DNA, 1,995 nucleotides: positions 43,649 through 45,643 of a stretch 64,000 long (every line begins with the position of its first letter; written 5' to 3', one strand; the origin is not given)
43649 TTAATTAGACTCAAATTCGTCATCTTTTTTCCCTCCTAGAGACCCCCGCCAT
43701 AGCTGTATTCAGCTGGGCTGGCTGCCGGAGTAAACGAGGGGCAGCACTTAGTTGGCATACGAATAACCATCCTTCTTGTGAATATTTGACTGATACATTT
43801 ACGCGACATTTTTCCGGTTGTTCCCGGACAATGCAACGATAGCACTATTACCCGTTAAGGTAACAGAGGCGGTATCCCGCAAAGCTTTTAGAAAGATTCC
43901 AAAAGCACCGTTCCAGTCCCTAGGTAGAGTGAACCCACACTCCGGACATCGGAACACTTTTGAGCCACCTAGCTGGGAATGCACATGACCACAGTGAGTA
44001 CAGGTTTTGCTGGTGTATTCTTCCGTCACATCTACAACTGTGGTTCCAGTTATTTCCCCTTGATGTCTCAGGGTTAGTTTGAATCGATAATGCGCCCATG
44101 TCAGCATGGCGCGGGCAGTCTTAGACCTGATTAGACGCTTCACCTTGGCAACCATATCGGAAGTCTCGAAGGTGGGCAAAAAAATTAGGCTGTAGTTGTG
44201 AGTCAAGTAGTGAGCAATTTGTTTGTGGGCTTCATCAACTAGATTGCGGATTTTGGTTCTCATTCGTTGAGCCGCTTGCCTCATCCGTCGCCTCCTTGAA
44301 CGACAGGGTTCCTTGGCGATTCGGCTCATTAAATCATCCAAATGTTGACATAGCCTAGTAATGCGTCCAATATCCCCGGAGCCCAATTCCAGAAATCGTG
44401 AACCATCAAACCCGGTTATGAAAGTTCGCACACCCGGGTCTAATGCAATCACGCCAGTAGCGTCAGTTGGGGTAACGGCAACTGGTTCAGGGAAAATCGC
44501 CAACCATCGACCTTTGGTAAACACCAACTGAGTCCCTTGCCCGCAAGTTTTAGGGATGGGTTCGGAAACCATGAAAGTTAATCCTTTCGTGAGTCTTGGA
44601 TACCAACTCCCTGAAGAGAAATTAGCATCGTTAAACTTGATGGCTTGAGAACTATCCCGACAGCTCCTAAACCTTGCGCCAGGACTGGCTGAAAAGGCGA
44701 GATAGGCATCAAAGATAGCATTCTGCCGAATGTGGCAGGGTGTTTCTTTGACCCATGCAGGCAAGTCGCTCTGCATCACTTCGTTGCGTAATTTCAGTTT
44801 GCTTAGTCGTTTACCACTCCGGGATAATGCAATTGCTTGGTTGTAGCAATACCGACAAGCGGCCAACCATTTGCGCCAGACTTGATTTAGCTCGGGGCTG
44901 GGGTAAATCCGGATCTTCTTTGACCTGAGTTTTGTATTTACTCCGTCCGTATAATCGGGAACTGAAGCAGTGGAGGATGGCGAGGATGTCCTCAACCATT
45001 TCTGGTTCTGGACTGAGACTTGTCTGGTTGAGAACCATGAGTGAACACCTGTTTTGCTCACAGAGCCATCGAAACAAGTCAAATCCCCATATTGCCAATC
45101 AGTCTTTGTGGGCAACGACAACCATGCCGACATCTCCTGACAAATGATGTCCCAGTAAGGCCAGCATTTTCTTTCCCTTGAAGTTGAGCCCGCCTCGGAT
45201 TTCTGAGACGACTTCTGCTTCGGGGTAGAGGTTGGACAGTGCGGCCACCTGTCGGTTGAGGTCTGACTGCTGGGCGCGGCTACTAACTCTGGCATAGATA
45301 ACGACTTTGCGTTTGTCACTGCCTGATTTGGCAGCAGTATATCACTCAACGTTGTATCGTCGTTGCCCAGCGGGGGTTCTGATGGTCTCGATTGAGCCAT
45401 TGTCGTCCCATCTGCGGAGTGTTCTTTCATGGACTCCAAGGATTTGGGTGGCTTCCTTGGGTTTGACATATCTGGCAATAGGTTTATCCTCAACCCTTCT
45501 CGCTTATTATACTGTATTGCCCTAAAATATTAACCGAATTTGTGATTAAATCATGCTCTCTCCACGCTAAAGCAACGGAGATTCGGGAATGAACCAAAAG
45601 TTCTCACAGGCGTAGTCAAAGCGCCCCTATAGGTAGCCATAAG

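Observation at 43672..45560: IS607-like element with dead tnpA but intact tnpB, inserted ~130 bp upstream of cysH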

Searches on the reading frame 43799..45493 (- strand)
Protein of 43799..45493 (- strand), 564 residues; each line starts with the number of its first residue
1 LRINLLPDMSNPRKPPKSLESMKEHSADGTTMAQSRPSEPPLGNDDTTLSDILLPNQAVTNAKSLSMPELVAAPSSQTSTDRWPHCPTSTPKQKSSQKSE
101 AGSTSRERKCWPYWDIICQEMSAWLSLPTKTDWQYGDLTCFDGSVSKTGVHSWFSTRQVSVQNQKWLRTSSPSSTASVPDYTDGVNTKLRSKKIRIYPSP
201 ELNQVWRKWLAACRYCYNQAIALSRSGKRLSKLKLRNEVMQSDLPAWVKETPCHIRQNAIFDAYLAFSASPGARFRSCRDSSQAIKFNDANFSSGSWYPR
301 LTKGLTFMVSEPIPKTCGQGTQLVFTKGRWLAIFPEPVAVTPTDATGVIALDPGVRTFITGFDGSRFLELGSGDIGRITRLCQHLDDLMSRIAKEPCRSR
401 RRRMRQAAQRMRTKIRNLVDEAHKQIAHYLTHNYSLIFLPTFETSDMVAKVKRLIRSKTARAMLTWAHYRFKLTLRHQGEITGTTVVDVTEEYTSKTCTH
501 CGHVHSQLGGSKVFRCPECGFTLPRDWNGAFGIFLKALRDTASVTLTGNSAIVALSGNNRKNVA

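Call 4: search_protein_families(library=pfam, proteins=[window:43799-45493:-], max_evalue=0.01)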
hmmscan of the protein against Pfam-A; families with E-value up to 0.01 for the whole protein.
window:43799-45493:- (564 aa): 3 families
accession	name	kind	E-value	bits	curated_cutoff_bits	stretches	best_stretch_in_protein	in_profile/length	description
PF07282.18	Cas12f1-like_TNB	-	1.6e-17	63.8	26.3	1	468-533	1-60/60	Cas12f1-like, TNB domain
PF12323.14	HTH_OrfB_IS605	-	4e-07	29.9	21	1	189-224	3-38/47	Helix-turn-helix domain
PF01385.25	OrfB_IS605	-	0.00013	22.6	30.5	1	342-447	12-116/120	Probable transposase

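Call 10: search_solved_structures(query=window:43799-45493:-, max_evalue=0.01, show_alignments=3)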
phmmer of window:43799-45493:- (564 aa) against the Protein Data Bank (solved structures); distinct sequences matched with E-value up to 0.01: 18.
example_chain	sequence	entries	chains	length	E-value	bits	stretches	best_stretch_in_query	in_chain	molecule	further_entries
9b0l_P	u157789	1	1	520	3.6e-25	91.6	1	349-535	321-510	TnpB-like protein L79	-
9yyg_A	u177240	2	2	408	1.3e-11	46.9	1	193-548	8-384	AI-designed RNA-guided nuclease | AI-generated RNA-guided nuclease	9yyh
8j1j_A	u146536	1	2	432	1.7e-10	43.2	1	400-535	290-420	Transposase IS605 OrfB C-terminal domain-containing protein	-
8j12_A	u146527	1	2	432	4.4e-10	41.8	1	400-535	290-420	Transposase IS605 OrfB C-terminal domain-containing protein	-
8j3r_A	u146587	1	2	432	5.1e-10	41.6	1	400-535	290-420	Transposase IS605 OrfB C-terminal domain-containing protein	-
7wju_A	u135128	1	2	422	5.9e-10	41.4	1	400-535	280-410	OrfB_Zn_ribbon domain-containing protein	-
8dzj_A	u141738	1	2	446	6.6e-10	41.2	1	400-535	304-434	OrfB_Zn_ribbon domain-containing protein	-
9i8y_A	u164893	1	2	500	2.5e-08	36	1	326-521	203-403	CRISPR-associated endodeoxyribonuclease Cas12f1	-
9nzq_A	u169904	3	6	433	3.5e-08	35.5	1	321-538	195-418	Cas12f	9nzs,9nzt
8hr5_A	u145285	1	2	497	5.6e-08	34.8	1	374-535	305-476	Transposase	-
23vu_A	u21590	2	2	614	9.3e-08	34.1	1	402-539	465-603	UnCas12m4a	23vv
8h1j_A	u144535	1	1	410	4.5e-07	31.8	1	192-548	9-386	RNA-guided DNA endonuclease TnpB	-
8bf8_A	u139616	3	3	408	5.6e-07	31.5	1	193-548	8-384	RNA-guided DNA endonuclease TnpB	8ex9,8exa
8iaz_A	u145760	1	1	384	1.6e-05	26.7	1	403-532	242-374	Transposase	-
9nzp_A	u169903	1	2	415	0.00034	22.4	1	365-534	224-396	IS200/IS605 family element transposase accessory protein TnpB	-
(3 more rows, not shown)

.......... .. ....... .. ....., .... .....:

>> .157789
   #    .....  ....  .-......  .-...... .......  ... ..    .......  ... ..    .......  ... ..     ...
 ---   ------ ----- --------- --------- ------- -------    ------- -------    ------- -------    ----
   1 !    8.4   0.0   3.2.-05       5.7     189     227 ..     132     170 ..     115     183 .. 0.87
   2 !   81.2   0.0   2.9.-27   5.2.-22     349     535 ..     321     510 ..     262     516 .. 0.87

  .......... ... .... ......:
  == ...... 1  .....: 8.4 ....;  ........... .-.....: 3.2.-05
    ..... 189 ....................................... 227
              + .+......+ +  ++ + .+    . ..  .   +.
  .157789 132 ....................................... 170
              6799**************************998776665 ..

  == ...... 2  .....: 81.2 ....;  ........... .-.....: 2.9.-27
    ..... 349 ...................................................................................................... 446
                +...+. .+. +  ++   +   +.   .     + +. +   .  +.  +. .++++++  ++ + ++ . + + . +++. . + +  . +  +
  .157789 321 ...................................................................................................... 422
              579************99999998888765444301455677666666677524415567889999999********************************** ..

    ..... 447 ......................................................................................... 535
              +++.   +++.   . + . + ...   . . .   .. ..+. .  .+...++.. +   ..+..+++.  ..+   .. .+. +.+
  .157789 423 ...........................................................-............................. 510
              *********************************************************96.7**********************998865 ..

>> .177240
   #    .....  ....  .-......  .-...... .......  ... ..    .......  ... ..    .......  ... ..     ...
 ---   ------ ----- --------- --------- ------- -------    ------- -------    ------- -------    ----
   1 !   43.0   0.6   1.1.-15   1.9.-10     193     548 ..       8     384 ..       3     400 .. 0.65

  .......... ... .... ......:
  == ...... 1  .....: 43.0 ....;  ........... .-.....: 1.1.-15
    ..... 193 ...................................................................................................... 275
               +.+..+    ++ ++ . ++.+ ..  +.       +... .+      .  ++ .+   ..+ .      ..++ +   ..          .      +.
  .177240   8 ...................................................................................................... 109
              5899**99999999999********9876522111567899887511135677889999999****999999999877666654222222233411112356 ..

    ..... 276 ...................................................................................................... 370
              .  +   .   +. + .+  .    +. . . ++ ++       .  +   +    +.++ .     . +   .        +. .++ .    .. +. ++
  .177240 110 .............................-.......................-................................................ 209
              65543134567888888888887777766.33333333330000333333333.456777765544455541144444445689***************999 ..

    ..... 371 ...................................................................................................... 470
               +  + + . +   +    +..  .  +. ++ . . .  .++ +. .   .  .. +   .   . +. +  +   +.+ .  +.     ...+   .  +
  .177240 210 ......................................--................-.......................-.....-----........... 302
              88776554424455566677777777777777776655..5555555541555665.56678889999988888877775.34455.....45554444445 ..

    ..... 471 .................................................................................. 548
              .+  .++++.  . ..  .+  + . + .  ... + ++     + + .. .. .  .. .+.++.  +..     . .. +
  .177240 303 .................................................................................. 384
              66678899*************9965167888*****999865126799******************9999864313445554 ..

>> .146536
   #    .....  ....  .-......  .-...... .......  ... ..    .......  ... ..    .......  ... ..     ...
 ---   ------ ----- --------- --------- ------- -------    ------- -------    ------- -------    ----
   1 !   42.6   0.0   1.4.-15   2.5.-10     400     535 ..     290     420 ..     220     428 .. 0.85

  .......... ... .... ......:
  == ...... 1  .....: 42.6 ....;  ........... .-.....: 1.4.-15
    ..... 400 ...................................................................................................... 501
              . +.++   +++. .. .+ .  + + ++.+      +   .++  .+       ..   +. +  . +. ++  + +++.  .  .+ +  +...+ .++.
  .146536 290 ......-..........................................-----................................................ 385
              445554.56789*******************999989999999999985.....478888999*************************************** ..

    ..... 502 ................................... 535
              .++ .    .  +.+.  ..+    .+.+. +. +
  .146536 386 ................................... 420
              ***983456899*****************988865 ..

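Call 11: search_protein_families(library=ncbifam, proteins=[window:43799-45493:-], max_evalue=0.01)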
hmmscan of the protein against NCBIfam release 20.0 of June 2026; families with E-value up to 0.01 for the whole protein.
window:43799-45493:- (564 aa): 5 families
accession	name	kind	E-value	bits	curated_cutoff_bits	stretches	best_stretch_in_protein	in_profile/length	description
NF040570.1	guided_TnpB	subfamily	2.8e-36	125.6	100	1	193-532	2-385/389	RNA-guided endonuclease TnpB family protein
NF038281.1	IS200_TnpB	exception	8.9e-17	61.2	425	1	191-535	3-357/360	IS200/IS605 family element RNA-guided endonuclease TnpB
NF049972.1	CRISPR_Cas12f2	exception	2.1e-12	46.6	450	1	399-539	381-521/524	type V CRISPR-associated effector Cas12f2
NF038280.1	IS607_TnpB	exception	4.1e-12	45.8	350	1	337-560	193-412/431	IS607 family element RNA-guided endonuclease TnpB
NF011481.0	PRK14890.1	equivalog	0.0015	18.5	61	1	489-522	3-36/61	putative Zn-ribbon RNA-binding protein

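Call 45: search_solved_structures(query=A4, max_evalue=0.001, show_alignments=1)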
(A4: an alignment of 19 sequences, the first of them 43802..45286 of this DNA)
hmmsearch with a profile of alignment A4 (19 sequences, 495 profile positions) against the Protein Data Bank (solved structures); distinct sequences matched with E-value up to 0.001: 21.
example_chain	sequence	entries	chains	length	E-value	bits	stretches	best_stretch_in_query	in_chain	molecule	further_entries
9b0l_P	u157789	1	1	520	2.2e-31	112.2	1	77-469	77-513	TnpB-like protein L79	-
9yyg_A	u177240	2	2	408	3.7e-14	55.4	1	124-472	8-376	AI-designed RNA-guided nuclease | AI-generated RNA-guided nuclease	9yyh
23vu_A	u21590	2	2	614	4.4e-14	55.1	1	351-470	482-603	UnCas12m4a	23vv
8j1j_A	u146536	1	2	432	1.4e-12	50.2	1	330-465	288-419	Transposase IS605 OrfB C-terminal domain-containing protein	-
8j3r_A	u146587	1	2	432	2.3e-12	49.5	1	330-465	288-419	Transposase IS605 OrfB C-terminal domain-containing protein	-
8j12_A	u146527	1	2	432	2.5e-12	49.3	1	331-465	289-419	Transposase IS605 OrfB C-terminal domain-containing protein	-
7wju_A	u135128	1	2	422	3.7e-12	48.8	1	332-465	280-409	OrfB_Zn_ribbon domain-containing protein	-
8dzj_A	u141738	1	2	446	4.1e-12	48.6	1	332-465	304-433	OrfB_Zn_ribbon domain-containing protein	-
8hr5_A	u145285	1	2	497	4.3e-10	41.9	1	306-466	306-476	Transposase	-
9j09_A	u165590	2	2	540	1.4e-09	40.2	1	316-470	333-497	Transposase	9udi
9nzq_A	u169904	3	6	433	1.5e-09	40.1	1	252-469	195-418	Cas12f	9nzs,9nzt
8iaz_A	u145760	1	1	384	9.4e-09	37.5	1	256-464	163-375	Transposase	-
8bf8_A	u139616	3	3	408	3.1e-08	35.8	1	125-472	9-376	RNA-guided DNA endonuclease TnpB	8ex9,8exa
8h1j_A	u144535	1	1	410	3.2e-08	35.8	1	124-472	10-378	RNA-guided DNA endonuclease TnpB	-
9nzp_A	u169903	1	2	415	8e-08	34.5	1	384-466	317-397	IS200/IS605 family element transposase accessory protein TnpB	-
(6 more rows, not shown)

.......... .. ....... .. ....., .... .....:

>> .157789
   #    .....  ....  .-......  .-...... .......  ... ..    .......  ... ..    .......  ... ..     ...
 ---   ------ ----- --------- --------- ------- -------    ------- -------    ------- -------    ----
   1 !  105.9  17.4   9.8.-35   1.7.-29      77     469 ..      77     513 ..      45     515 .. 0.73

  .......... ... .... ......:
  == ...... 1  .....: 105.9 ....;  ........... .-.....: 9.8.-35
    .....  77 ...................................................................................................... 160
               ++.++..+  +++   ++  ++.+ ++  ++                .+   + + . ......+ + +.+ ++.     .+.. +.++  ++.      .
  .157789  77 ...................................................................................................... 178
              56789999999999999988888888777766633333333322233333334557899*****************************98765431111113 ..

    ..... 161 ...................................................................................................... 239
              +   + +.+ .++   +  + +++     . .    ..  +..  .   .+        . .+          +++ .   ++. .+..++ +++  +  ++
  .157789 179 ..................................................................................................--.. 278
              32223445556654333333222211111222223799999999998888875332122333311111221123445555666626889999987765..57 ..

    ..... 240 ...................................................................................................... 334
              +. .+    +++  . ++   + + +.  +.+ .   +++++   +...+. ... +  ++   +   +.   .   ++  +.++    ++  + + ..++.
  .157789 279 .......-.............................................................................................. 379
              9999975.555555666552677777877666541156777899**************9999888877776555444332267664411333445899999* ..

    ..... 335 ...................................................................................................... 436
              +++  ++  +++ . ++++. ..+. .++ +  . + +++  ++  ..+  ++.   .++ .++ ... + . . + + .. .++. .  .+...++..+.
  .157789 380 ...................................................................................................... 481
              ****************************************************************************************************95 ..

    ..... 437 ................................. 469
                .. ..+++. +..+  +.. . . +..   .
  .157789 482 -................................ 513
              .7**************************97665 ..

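Call 58: predict_structure(alignment_id=A5)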
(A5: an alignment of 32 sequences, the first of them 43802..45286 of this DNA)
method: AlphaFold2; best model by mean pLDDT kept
length: 495 residues; sequences in the alignment: 32
mean_pLDDT: 61.5   pTM: 0.46
mean pLDDT of the five models: 61.5, 60.2, 60.1, 59.1, 58.3
residues with pLDDT >= 90: 23; 70-90: 195; 50-70: 131; < 50: 146
segments of 3 or more residues with pLDDT < 50: 1-119, 375-378, 471-473, 476-478, 480-495
pLDDT, mean of each block of 10 residues (from residue 1): 26 26 27 26 27 28 28 31 34 36 29 32 78 90 91 84 88 89 86 83 78 73 71 82 69 78 72 70 60 62 65 79 86 71 70 75 76 53 67 67 75 71 58 64 72 71 59 48 41 36
secondary structure, 60 per line:
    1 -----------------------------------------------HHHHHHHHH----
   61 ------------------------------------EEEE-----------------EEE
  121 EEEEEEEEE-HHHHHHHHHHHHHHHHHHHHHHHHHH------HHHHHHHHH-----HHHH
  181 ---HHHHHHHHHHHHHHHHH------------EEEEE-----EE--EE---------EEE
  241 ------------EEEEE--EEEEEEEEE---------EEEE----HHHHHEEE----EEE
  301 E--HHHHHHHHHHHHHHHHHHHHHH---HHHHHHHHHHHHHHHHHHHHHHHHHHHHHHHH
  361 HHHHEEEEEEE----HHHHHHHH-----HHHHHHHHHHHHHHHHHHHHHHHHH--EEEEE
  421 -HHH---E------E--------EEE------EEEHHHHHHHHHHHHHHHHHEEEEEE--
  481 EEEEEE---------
elements in order: H48-56 E97-100 E118-129 H131-156 H163-171 H177-180 H184-200 E213-217 E238-240 E253-257 E260-268 E278-281 H286-290 E291-293 E298-301 H304-325 H329-364 E365-371 H376-383 H389-413 E416-420 E444-446 E453-455 H456-472 E473-478 E481-486

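Call 79: fold_search(model_id=the predicted structure, library=pdb)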
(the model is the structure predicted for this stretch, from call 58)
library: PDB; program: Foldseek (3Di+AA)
matches with E <= 10: 322; with E <= 0.001: 40
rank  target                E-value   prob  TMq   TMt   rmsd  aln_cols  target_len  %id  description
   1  9b0l_P                1.8e-16  1.00  0.50  0.52   6.2       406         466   22  Cryo-EM structure of Acanthamoeba polyphaga mimivirus Fanzor2 ternary complex (released 2024-10-09)
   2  8h1j_A                1.5e-15  1.00  0.48  0.61   6.3       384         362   18  Cryo-EM structure of the TnpB-omegaRNA-target DNA ternary complex (released 2023-04-12)
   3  8iaz_A                8.5e-13  1.00  0.43  0.52   7.6       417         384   19  Cryo-EM structure of the ISFba1 TnpB-reRNA-dsDNA complex (released 2024-04-17)
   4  8exa_A                2.3e-12  1.00  0.43  0.58   6.6       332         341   18  ISDra2 TnpB in complex with reRNA and cognate DNA, conformation 1 (RuvC domain resolved) (released 2023-04-05)
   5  8j3r_A                2.6e-12  1.00  0.48  0.55   7.0       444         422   16  Cryo-EM structure of the AsCas12f-HKRA-sgRNAS3-5v7-target DNA (released 2023-09-27)
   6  8j1j_A                5.1e-12  1.00  0.47  0.53   7.3       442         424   15  Cryo-EM structure of the AsCas12f-YHAM-sgRNAS3-5v7-target DNA (released 2023-09-27)
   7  9i8y_A                9.4e-12  1.00  0.44  0.51   7.0       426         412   16  SpCas12Cas12f1 in complex with sgRNA and cognate DNA (released 2025-07-23)
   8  8j12_A                1.7e-11  1.00  0.46  0.52   7.7       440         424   14  Cryo-EM structure of the AsCas12f-sgRNA-target DNA ternary complex (released 2023-09-27)
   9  8j3r_B                2.3e-11  1.00  0.26  0.32  18.8       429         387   15  Cryo-EM structure of the AsCas12f-HKRA-sgRNAS3-5v7-target DNA (released 2023-09-27)
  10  9nzs_A                2.7e-11  1.00  0.46  0.54   6.9       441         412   14  Cryo-EM structure of OsCas12f-gRNA-DNA ternary complex. State III (released 2026-04-08)
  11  7wju_A                5.0e-11  1.00  0.45  0.53   6.9       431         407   15  Cryo-EM structure of the AsCas12f1-sgRNAv1-dsDNA ternary complex (released 2023-01-18)
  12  8dzj_A                1.0e-10  1.00  0.46  0.54   7.5       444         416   15  Cryo-EM structure of Acidibacillus sulfuroxidans Cas12f in complex with sgRNA and target DNA (released 2023-07-12)
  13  9nzq_A                2.3e-10  1.00  0.47  0.54   7.0       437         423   13  Cryo-EM structure of OsCas12f-gRNA-DNA ternary complex. State II (released 2026-04-08)
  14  9jfq_A                8.2e-10  1.00  0.37  0.38  12.0       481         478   14  Structure of LaTranC complex bound to 27nt complementary DNA substrate, conformation 2 (released 2025-10-08)
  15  8hr5_A                1.0e-09  1.00  0.42  0.44   9.1       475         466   12  Cryo-EM structure of the CnCas12f1-sgRNA-DNA complex (released 2023-09-06)
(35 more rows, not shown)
